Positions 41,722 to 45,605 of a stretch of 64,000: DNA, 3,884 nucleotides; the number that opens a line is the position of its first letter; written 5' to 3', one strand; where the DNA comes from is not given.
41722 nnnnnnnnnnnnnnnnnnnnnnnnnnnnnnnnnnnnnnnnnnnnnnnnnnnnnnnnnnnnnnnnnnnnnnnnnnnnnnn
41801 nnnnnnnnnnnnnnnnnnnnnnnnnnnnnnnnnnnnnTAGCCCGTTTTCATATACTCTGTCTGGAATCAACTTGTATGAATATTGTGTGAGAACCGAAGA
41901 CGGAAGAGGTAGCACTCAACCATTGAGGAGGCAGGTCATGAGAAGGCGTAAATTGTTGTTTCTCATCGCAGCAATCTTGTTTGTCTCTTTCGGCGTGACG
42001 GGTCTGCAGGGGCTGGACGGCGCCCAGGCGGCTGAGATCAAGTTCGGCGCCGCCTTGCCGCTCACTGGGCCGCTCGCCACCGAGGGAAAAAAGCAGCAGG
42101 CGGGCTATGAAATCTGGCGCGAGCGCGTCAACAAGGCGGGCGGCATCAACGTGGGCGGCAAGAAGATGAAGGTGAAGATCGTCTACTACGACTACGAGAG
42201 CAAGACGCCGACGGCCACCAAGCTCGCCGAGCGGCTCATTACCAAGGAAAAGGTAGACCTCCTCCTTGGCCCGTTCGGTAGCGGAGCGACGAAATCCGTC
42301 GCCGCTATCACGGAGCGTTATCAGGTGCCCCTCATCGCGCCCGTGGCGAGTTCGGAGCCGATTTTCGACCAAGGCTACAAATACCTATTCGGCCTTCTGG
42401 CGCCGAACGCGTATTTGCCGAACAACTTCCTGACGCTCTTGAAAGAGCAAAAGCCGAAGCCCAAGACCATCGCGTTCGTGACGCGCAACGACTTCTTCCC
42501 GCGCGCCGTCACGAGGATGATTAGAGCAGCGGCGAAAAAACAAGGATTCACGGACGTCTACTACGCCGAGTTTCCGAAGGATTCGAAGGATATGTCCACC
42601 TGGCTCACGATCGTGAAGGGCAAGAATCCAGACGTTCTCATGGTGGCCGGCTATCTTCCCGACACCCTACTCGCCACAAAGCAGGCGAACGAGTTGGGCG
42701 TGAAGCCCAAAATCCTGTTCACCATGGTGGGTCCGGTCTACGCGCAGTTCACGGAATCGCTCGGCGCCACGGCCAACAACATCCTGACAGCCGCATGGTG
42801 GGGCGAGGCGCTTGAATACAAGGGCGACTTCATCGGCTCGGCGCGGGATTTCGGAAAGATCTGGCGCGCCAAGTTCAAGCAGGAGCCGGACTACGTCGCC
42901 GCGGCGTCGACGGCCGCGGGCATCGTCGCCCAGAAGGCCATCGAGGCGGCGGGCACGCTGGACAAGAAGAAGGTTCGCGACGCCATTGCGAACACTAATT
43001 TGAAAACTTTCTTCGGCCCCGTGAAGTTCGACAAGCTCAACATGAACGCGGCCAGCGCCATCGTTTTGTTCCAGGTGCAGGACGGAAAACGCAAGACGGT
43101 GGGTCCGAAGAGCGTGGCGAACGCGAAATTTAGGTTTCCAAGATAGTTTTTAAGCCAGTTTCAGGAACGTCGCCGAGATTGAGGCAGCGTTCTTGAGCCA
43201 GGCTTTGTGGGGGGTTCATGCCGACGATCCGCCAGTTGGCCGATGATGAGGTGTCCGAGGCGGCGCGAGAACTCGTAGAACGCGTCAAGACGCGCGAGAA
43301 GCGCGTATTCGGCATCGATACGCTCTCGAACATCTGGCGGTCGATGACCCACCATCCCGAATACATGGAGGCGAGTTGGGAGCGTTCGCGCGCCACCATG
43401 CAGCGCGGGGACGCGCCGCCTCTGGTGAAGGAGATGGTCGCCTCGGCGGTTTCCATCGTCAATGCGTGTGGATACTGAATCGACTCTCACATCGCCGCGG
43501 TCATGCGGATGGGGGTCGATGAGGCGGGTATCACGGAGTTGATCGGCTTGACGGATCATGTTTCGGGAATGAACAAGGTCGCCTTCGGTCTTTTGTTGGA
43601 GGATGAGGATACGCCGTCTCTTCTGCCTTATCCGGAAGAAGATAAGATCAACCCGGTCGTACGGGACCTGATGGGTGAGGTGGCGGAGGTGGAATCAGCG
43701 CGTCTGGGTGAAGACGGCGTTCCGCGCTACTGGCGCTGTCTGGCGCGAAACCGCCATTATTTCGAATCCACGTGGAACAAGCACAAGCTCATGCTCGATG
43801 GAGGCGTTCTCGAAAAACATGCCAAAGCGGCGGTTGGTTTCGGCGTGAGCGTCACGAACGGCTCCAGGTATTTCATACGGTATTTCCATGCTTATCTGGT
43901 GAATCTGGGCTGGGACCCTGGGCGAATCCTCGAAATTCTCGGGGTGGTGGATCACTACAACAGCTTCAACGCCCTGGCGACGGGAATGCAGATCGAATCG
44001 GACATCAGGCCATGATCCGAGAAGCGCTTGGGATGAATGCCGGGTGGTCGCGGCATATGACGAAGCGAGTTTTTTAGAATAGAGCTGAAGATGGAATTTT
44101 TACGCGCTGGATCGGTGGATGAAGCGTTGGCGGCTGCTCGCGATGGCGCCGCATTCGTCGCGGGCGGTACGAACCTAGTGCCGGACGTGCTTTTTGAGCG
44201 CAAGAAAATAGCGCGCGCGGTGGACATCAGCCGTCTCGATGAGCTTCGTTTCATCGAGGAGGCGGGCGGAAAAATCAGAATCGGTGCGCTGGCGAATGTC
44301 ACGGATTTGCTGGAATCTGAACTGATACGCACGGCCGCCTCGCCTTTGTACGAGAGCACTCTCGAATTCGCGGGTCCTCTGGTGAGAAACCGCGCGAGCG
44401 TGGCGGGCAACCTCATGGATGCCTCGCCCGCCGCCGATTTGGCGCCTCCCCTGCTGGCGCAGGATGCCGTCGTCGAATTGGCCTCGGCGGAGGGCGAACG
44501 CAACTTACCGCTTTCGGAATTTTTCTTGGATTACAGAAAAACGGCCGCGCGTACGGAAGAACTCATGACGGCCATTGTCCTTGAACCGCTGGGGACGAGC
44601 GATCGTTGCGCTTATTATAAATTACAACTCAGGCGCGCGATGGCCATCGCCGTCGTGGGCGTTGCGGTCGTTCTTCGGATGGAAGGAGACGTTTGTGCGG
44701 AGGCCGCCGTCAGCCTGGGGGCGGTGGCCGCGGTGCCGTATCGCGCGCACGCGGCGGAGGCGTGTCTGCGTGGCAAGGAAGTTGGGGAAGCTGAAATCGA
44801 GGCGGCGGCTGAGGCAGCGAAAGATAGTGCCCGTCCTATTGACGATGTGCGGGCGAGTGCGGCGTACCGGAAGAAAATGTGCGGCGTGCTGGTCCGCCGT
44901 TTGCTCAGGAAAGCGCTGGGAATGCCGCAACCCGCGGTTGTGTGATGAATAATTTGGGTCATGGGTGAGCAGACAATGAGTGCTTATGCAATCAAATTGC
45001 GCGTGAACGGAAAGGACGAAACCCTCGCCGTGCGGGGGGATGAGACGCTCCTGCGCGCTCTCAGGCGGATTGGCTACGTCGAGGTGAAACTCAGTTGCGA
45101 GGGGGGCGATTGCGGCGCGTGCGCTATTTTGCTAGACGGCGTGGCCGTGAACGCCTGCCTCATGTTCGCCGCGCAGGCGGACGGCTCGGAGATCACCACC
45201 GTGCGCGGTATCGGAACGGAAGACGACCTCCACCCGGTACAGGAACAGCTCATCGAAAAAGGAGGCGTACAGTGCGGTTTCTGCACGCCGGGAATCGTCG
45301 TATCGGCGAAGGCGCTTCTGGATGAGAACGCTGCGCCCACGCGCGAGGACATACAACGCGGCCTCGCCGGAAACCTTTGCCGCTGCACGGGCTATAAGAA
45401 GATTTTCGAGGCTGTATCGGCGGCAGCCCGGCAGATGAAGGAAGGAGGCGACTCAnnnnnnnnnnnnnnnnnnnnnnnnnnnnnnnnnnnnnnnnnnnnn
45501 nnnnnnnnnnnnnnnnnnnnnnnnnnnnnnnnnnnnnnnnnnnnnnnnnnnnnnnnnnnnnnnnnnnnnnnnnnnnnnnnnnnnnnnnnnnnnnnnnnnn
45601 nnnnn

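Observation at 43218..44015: In-frame UGA at the CxxC position of an AhpD/CMD-family gene plus a SECIS-like hairpin: probable selenoprotein split by ORF calling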

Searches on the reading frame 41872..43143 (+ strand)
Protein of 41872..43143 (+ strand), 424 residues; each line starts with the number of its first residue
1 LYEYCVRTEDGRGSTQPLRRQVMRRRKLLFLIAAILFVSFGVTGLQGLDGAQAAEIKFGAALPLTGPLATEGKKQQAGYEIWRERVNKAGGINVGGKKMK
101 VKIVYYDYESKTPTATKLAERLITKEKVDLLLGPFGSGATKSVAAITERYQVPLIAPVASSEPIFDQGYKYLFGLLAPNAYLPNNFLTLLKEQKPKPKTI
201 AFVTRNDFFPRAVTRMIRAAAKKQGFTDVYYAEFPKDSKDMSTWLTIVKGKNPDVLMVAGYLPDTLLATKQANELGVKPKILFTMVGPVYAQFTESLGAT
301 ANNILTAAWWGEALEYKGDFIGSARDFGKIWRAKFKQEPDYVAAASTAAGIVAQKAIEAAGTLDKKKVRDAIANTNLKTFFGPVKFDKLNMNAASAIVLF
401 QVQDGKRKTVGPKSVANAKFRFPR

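Call 63: search_protein_families(library=pfam, proteins=[window:41872-43143:+], max_evalue=0.00001)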
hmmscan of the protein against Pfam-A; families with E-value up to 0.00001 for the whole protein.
window:41872-43143:+ (424 aa): 3 families
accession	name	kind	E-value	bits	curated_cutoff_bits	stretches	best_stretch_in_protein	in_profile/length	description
PF13458.12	Peripla_BP_6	-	1.1e-55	190.1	31.7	1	55-406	1-343/343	Periplasmic binding protein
PF13433.12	Peripla_BP_5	-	1.3e-21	77.6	27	1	58-402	3-336/363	Periplasmic binding protein domain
PF01094.35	ANF_receptor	-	3.4e-08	33.4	25.4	1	84-280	11-205/353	Receptor family ligand binding region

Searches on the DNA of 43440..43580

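Call 59: search_rna_families(source=window, start=43440, end=43580, threshold=evalue, max_evalue=10, show_alignments=3)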
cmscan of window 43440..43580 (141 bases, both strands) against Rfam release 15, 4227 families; matches with E-value up to 10: 1.
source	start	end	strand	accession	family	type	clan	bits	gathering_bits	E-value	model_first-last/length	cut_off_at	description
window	43483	43574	+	RF00819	mir-246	Gene; miRNA;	-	13.7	60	2.2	1-72/72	no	mir-246 microRNA precursor family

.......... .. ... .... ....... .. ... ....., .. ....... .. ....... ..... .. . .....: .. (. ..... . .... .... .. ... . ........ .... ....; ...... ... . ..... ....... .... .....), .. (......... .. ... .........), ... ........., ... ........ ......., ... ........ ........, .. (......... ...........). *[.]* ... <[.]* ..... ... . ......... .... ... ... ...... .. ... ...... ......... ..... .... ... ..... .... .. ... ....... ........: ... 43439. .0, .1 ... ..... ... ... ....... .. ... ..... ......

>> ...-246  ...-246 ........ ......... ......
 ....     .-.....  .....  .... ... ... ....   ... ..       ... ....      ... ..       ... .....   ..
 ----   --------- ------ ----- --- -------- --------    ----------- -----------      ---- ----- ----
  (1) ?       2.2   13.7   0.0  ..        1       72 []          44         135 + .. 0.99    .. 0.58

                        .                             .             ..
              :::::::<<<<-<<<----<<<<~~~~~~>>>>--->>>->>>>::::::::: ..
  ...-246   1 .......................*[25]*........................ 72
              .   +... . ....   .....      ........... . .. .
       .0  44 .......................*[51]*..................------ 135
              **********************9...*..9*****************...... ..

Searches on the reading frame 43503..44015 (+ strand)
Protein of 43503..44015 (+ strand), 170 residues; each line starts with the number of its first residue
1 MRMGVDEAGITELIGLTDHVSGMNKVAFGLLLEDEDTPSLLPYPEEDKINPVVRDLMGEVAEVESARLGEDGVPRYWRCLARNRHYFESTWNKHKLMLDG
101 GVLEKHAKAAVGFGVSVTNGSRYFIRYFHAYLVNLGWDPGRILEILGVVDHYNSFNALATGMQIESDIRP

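Call 11: find_encoding_contigs(protein=window:43503-44015:+, flank=10000, max_places=4)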
Protein window:43503-44015:+ (170 aa): no gene with exactly this product is on record in the collection.

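Call 48: search_protein_representatives(protein=window:43503-44012:+)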
Query: 170 residues. Proteins with E-value up to 0.001 (for the whole library): 127; up to 1e-10: 43; up to 1e-30: 4. The best 127 are listed.
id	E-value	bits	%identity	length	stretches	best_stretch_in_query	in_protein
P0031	4.1e-63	228.7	61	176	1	1-170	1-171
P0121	5.4e-60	218.6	74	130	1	41-169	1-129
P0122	7.0e-35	136.8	46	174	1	1-170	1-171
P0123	4.8e-32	127.6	41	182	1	1-168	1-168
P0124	2.4e-28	115.5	39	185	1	1-170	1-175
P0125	3.1e-28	115.1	43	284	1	1-170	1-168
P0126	3.7e-28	114.9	41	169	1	1-170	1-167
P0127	2.1e-27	112.4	40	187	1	1-167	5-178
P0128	2.7e-26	108.8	34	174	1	8-165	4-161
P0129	5.0e-26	108.0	37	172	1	1-164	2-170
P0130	6.7e-26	107.6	83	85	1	87-146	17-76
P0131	1.3e-25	106.6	36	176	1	10-168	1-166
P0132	1.6e-23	99.8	39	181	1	1-170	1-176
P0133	4.8e-23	98.3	34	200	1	1-165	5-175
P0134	2.5e-22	95.9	37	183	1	1-168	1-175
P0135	1.1e-20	90.6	32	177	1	1-169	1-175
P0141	5.7e-18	81.7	29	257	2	2-165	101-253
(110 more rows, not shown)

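Call 55: find_encoding_contigs(protein=P0135, flank=5000, max_places=2)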
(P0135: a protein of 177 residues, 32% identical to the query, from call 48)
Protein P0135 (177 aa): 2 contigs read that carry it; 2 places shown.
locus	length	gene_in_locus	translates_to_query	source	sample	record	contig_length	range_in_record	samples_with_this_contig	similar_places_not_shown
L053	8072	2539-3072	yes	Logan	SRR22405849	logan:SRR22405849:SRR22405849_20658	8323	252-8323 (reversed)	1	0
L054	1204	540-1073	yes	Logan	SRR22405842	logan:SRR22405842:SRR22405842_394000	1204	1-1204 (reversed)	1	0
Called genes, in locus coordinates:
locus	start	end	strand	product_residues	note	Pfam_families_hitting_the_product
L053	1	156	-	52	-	?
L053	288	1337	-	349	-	PF00266:Aminotran_5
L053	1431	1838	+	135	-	PF04456:DUF503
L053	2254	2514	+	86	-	-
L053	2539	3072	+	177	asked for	-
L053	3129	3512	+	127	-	PF01597:GCV_H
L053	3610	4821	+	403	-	PF13433:Peripla_BP_5, PF13458:Peripla_BP_6, PF01094:ANF_receptor (weak)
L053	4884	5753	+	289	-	PF02653:BPD_transp_2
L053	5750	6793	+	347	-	PF02653:BPD_transp_2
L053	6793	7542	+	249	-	PF00005:ABC_tran, PF13304:AAA_21 (faint)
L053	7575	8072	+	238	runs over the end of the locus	PF00005:ABC_tran, PF13304:AAA_21 (weak)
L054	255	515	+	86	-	-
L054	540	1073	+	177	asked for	-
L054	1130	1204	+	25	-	?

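Call 56: find_encoding_contigs(protein=P0141, flank=6000, max_places=2)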
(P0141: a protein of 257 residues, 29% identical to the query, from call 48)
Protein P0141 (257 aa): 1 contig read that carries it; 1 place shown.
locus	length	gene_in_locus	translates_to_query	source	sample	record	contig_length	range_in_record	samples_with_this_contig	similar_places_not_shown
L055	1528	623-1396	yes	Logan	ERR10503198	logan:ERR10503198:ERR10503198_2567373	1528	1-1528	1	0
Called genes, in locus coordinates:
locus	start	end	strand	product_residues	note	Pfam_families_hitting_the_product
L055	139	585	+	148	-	PF01042:Ribonuc_L-PSP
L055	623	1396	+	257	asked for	PF02627:CMD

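Call 76: predict_structure(alignment_id=A5)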
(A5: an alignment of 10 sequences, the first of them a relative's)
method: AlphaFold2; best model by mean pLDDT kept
length: 257 residues; sequences in the alignment: 10
mean_pLDDT: 92.8   pTM: 0.89
mean pLDDT of the five models: 92.8, 92.0, 91.9, 91.7, 91.4
residues with pLDDT >= 90: 193; 70-90: 60; 50-70: 4; < 50: 0
segments of 3 or more residues with pLDDT < 50: none
pLDDT, mean of each block of 10 residues (from residue 1): 79 92 83 83 90 90 89 96 96 93 94 98 97 95 97 97 98 98 92 97 98 98 97 96 89 77
secondary structure, 60 per line:
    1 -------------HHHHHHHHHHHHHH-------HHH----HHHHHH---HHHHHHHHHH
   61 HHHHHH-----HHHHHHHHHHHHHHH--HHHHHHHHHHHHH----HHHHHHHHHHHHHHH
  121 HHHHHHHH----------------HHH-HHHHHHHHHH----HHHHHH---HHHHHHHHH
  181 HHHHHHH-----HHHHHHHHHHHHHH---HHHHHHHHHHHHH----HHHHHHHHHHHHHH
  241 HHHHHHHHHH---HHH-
elements in order: H14-27 H42-47 H51-66 H72-86 H89-101 H106-128 H149-158 H163-168 H172-187 H193-206 H210-222 H227-250

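Call 78: fold_search(model_id=the predicted structure, library=pdb)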
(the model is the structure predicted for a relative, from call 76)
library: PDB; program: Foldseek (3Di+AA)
matches with E <= 10: 421; with E <= 0.001: 16
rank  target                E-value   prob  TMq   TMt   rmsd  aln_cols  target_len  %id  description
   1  2q0t_B                4.2e-05  1.00  0.68  0.70   5.4       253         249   17  Crystal structure of a putative gamma-carboxymuconolactone decarboxylase subunit (bxe_b0980) from burkholderia xenovor (released 2007-06-12)
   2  2q0t_A                4.6e-05  1.00  0.69  0.68   6.7       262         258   17  Crystal structure of a putative gamma-carboxymuconolactone decarboxylase subunit (bxe_b0980) from burkholderia xenovor (released 2007-06-12)
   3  1gu9_H                2.5e-04  1.00  0.50  0.74   7.3       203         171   18  Crystal Structure of Mycobacterium tuberculosis Alkylperoxidase AhpD (released 2002-02-14)
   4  1lw1_A                3.1e-04  1.00  0.48  0.67   7.5       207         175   18  Crystal Structure Of Mycobacterium Tuberculosis Alkylperoxidase Ahpd H137F mutant (released 2002-07-17)
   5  1gu9_F                3.6e-04  1.00  0.50  0.74   7.4       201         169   18  Crystal Structure of Mycobacterium tuberculosis Alkylperoxidase AhpD (released 2002-02-14)
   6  1gu9_C                3.7e-04  1.00  0.49  0.72   7.5       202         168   19  Crystal Structure of Mycobacterium tuberculosis Alkylperoxidase AhpD (released 2002-02-14)
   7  1gu9_A                4.3e-04  1.00  0.51  0.75   6.3       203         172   19  Crystal Structure of Mycobacterium tuberculosis Alkylperoxidase AhpD (released 2002-02-14)
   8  1lw1_C                4.5e-04  1.00  0.50  0.72   7.4       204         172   17  Crystal Structure Of Mycobacterium Tuberculosis Alkylperoxidase Ahpd H137F mutant (released 2002-07-17)
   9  1knc_A                5.3e-04  1.00  0.51  0.74   7.0       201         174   17  Structure of AhpD from Mycobacterium tuberculosis, a novel enzyme with thioredoxin-like activity. (released 2002-01-23)
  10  1me5_C                6.4e-04  1.00  0.49  0.72   7.2       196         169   18  Crystal Structure of Mycobacterium Tuberculosis Alkylperoxidase AhpD H132Q Mutant (released 2002-09-11)
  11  6k40_A                7.3e-04  1.00  0.58  0.79   4.6       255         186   15  Crystal structure of alkyl hydroperoxide reductase from D. radiodurans R1 (released 2020-05-27)
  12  1knc_C                7.6e-04  1.00  0.52  0.75   6.1       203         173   19  Structure of AhpD from Mycobacterium tuberculosis, a novel enzyme with thioredoxin-like activity. (released 2002-01-23)
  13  1gu9_L                8.0e-04  1.00  0.51  0.77   5.3       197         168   18  Crystal Structure of Mycobacterium tuberculosis Alkylperoxidase AhpD (released 2002-02-14)
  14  2oyo_A                8.7e-04  1.00  0.52  0.70   8.9       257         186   17  Crystal structure of Uncharacterized peroxidase-related protein (YP_604910.1) from Deinococcus geothermalis DSM 11300  (released 2007-03-20)
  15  6k40_B                9.1e-04  1.00  0.58  0.79   4.7       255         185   15  Crystal structure of alkyl hydroperoxide reductase from D. radiodurans R1 (released 2020-05-27)
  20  2ouw_A                2.8e-03  1.00  0.46  0.85   1.8       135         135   29  Crystal structure of Alkylhydroperoxidase AhpD core (YP_425393.1) from Rhodospirillum rubrum ATCC 11170 at 1.95 A reso (released 2007-03-06)
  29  2ouw_B                5.4e-03  1.00  0.46  0.84   1.8       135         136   29  Crystal structure of Alkylhydroperoxidase AhpD core (YP_425393.1) from Rhodospirillum rubrum ATCC 11170 at 1.95 A reso (released 2007-03-06)
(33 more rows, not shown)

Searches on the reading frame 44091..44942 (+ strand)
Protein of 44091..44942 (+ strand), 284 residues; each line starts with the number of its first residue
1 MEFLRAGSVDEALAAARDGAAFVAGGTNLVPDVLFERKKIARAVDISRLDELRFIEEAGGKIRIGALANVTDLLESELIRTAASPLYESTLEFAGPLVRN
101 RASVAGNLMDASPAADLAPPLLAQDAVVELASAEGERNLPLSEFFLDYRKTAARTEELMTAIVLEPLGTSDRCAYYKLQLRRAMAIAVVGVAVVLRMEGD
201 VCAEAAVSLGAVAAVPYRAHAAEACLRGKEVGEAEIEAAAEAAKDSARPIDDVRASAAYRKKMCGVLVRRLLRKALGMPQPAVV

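Call 63: search_protein_families(library=pfam, proteins=[window:44091-44942:+], max_evalue=0.00001)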
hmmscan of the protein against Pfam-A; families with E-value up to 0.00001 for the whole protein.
window:44091-44942:+ (284 aa): 2 families
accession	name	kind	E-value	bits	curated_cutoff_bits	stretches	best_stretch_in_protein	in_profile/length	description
PF00941.27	FAD_binding_5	-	3.2e-42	144.6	27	1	2-164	4-167/170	FAD binding domain in molybdopterin dehydrogenase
PF03450.22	CO_deh_flav_C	-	1.1e-24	87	25.5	1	175-274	2-101/102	CO dehydrogenase flavoprotein C-terminal domain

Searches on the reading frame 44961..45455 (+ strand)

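Call 63: search_protein_families(library=pfam, proteins=[window:44961-45455:+], max_evalue=0.00001)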
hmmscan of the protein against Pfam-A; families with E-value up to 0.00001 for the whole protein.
window:44961-45455:+ (165 aa): 2 families
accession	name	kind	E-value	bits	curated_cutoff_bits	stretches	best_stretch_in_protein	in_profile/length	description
PF01799.25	Fer2_2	-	2.6e-31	108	30.3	1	80-152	1-74/75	[2Fe-2S] binding domain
PF00111.32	Fer2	-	2.9e-10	40.4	21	1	14-63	2-52/77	2Fe-2S iron-sulfur cluster binding domain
